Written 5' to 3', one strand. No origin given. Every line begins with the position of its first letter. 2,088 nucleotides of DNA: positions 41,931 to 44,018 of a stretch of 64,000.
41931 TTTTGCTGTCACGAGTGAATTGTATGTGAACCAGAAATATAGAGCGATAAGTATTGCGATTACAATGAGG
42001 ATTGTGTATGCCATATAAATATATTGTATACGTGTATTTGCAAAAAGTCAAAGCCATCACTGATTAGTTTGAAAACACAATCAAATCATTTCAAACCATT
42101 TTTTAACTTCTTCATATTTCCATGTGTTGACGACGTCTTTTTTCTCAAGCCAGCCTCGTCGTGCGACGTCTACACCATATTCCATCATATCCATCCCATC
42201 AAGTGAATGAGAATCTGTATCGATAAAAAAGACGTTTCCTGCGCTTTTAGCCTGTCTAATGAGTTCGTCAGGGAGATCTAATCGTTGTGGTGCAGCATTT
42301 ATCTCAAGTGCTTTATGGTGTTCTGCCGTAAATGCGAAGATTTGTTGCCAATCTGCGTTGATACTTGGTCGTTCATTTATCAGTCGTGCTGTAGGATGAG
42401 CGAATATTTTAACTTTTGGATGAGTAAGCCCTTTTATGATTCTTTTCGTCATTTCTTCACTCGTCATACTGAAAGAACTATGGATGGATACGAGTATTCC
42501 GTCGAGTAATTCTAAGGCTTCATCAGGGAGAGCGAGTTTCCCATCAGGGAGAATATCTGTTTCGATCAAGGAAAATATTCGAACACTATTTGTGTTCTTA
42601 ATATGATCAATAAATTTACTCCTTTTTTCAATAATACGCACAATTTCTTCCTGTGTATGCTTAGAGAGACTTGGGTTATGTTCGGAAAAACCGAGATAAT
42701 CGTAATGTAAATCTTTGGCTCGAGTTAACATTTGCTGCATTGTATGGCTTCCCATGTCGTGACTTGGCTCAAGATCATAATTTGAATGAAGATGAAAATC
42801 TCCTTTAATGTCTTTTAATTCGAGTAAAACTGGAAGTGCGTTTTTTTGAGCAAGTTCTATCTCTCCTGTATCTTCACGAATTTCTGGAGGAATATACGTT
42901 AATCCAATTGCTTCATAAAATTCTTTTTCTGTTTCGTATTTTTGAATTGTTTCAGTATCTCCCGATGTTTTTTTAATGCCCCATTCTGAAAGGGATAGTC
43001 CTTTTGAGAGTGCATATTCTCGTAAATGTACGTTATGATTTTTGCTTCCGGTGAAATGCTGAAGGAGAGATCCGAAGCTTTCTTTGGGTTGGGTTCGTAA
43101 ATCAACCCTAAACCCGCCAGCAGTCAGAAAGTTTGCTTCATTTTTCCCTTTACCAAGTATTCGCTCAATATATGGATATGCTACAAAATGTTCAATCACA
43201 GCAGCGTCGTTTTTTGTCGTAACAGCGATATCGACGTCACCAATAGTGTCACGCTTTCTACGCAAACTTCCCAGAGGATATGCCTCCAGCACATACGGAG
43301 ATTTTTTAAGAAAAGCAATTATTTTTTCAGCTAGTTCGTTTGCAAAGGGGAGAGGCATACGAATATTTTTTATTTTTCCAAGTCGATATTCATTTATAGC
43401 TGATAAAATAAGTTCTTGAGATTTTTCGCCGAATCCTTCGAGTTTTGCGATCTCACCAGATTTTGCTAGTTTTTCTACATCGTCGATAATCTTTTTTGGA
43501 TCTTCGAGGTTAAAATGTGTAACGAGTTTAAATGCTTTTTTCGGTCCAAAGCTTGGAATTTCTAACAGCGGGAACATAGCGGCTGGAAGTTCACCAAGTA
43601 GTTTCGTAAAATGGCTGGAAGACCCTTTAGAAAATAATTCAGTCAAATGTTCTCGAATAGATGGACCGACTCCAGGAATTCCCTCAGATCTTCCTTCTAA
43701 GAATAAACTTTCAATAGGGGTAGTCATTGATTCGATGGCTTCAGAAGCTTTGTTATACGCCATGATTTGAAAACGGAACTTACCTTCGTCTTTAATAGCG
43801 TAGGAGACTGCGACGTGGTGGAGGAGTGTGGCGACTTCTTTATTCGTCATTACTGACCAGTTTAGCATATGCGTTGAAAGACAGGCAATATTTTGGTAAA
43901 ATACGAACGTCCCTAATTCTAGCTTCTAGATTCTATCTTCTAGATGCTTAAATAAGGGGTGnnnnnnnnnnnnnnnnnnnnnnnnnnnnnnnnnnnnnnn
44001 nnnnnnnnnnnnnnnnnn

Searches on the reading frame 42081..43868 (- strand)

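Call 18: search_protein_families(library=pfam, proteins=[window:42081-43868:-], max_evalue=0.001)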
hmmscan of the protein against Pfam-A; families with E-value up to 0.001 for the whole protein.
window:42081-43868:- (595 aa): 3 families
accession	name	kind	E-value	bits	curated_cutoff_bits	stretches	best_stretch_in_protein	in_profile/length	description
PF14791.11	DNA_pol_B_thumb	-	2.6e-20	72.5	25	1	269-332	2-63/63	DNA polymerase beta thumb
PF14716.13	HHH_8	-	1.9e-12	47.8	30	1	7-83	1-72/73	Helix-hairpin-helix domain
PF02811.25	PHP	-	4.5e-05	24.3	26.4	1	357-525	1-163/164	PHP domain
